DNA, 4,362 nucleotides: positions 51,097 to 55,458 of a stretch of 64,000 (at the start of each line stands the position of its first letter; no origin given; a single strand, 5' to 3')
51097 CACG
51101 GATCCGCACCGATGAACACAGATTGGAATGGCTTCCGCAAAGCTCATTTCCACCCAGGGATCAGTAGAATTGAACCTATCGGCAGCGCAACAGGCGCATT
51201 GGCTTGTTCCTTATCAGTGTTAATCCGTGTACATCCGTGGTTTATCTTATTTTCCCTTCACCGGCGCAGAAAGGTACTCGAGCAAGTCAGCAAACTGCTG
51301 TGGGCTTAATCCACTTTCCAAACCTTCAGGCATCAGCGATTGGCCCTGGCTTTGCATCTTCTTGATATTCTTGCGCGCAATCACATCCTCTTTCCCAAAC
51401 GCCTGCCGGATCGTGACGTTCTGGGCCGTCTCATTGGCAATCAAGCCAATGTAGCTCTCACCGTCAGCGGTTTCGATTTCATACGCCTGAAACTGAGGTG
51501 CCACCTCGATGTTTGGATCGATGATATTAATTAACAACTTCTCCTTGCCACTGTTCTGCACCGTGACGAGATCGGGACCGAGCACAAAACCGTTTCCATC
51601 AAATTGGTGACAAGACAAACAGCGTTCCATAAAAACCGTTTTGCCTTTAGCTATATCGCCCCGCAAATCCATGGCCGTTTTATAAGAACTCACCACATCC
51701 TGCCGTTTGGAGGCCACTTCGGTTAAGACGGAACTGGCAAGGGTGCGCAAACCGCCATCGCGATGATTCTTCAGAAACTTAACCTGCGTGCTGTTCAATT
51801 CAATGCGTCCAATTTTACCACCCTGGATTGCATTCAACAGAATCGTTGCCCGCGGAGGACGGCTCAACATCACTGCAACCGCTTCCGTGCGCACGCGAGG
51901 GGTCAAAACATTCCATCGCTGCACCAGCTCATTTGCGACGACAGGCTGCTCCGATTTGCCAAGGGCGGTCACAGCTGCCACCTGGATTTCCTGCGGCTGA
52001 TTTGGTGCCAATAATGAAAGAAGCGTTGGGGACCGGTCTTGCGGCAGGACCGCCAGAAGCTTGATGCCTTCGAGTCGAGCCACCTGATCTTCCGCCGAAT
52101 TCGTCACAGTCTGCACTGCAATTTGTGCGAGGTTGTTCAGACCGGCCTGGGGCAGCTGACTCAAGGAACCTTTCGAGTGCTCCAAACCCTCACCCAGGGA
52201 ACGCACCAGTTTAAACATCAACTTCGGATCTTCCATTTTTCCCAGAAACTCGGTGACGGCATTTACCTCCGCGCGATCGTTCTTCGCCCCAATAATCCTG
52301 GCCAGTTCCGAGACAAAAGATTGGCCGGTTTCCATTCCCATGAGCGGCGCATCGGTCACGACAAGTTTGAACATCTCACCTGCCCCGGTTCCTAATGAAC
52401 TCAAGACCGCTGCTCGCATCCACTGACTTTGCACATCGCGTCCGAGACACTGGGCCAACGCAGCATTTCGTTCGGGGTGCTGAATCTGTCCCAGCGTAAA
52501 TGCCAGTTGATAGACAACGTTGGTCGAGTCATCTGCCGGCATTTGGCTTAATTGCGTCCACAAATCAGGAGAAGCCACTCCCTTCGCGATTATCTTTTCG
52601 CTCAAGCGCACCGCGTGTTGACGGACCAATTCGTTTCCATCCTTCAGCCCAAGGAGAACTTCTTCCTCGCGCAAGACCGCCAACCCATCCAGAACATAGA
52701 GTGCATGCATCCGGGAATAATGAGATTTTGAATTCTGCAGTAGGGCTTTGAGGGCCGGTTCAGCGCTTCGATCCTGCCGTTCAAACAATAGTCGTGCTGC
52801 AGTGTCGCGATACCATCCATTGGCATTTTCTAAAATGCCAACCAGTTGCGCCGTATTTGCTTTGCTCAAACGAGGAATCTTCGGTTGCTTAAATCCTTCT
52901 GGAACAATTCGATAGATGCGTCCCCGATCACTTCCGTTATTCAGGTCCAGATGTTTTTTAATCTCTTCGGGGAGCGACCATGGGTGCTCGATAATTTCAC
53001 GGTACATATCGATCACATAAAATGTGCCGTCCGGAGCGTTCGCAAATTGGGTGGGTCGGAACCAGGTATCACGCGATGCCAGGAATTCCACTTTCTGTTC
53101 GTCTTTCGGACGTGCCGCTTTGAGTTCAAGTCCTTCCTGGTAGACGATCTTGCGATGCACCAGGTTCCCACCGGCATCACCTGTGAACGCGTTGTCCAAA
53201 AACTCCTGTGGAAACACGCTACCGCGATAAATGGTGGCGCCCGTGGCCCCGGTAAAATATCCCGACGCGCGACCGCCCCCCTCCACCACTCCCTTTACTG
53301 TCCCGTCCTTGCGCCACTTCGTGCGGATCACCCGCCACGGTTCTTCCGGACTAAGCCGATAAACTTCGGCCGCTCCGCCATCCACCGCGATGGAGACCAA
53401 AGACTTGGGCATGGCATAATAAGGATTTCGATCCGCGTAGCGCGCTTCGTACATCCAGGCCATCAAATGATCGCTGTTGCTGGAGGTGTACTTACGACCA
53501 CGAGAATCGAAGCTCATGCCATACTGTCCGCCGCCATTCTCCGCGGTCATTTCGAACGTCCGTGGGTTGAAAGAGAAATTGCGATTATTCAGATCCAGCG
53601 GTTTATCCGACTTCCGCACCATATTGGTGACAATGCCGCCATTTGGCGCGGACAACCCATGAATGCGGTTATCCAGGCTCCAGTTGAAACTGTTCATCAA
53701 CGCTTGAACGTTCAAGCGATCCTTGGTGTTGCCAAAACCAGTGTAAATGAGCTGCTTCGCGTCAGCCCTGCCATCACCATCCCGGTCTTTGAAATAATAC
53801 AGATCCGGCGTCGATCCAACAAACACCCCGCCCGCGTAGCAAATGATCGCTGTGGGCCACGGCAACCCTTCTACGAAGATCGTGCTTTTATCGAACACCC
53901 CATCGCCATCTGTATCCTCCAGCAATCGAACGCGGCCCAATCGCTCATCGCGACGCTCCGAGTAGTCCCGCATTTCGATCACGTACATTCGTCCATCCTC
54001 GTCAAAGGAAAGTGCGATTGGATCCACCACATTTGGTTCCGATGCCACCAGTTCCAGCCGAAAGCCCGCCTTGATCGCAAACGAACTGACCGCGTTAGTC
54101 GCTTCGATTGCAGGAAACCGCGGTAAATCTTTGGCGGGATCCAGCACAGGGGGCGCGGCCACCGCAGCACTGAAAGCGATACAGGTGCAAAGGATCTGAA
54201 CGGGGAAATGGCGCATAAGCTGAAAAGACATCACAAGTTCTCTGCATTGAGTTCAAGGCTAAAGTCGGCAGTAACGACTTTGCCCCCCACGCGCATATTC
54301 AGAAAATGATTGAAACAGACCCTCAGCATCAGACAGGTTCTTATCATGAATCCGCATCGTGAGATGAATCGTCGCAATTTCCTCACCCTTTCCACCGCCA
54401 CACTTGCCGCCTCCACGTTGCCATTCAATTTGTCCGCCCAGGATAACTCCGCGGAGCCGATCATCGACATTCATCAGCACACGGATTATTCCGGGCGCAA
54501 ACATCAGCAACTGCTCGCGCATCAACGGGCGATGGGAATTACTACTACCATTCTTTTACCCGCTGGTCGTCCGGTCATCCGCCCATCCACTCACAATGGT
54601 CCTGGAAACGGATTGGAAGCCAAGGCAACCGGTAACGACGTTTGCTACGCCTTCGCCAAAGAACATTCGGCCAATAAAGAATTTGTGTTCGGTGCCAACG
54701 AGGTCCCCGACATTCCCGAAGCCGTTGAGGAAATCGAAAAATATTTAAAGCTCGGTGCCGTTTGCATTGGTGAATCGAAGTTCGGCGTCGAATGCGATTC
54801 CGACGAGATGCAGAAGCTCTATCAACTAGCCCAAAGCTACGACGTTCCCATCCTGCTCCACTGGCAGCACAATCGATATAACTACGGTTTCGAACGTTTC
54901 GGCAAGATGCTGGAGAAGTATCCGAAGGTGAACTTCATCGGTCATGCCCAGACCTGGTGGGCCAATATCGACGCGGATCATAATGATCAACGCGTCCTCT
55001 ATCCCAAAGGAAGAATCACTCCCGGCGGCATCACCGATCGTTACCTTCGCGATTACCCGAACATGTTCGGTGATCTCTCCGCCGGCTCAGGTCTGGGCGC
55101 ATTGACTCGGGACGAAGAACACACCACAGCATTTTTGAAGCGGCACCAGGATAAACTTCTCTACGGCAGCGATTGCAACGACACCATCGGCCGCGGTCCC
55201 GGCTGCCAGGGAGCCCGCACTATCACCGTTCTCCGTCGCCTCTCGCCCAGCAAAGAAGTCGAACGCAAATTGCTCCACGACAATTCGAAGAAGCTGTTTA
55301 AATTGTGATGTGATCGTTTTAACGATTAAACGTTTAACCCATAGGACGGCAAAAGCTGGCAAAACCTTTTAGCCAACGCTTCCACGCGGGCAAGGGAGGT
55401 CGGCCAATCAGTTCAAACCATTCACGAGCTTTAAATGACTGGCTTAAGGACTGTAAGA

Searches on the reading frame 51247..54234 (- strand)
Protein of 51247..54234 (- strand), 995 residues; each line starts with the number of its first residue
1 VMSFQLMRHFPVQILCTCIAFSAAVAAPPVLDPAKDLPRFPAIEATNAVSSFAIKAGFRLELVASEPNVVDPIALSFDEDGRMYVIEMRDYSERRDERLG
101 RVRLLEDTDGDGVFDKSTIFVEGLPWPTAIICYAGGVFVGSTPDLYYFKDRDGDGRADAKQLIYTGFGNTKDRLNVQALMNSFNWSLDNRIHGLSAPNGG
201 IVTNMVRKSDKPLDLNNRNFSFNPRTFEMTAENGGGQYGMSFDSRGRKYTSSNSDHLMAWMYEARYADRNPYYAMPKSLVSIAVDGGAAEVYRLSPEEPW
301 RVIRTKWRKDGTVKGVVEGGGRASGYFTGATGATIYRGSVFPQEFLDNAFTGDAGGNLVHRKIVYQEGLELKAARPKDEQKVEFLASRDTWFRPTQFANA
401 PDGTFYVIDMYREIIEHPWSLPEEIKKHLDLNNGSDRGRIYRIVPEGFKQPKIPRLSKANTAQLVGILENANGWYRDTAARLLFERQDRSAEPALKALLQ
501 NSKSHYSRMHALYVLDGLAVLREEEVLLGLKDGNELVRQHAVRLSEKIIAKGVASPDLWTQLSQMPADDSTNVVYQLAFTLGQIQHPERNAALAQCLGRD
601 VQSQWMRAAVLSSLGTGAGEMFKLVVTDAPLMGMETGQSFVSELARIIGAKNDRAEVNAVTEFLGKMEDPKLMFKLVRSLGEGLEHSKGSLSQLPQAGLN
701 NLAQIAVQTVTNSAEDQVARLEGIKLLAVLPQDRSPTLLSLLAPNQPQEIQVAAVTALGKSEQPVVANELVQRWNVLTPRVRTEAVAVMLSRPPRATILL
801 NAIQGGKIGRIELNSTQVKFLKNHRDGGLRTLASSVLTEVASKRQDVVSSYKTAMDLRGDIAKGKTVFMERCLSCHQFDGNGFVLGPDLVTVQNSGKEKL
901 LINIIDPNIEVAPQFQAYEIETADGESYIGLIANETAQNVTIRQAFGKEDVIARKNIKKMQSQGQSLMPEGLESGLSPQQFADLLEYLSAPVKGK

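Call 41: search_protein_families(library=pfam, proteins=[window:51247-54234:-], max_evalue=0.001)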
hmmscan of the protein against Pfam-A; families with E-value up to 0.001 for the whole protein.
window:51247-54234:- (995 aa): 4 families
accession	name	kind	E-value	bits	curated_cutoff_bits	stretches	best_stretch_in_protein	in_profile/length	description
PF23500.1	DUF7133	-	3.9e-123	412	27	1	46-446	3-384/385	Domain of unknown function (DUF7133)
PF13646.12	HEAT_2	-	4.1e-13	49.9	27.7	0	463-542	3-84/88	HEAT repeats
PF00034.26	Cytochrom_C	-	1.8e-08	36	21.3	1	861-989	1-87/90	Cytochrome c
PF13442.11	Cytochrome_CBB3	-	8.1e-05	23.3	27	0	860-916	2-52/68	Cytochrome C oxidase, cbb3-type, subunit III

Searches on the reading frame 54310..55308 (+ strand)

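Call 41: search_protein_families(library=pfam, proteins=[window:54310-55308:+], max_evalue=0.001)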
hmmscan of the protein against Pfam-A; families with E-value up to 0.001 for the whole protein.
window:54310-55308:+ (332 aa): 1 family
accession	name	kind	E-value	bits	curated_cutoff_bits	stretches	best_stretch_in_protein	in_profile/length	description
PF04909.20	Amidohydro_2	-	1.5e-08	35.2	26.4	1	104-332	60-289/289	Amidohydrolase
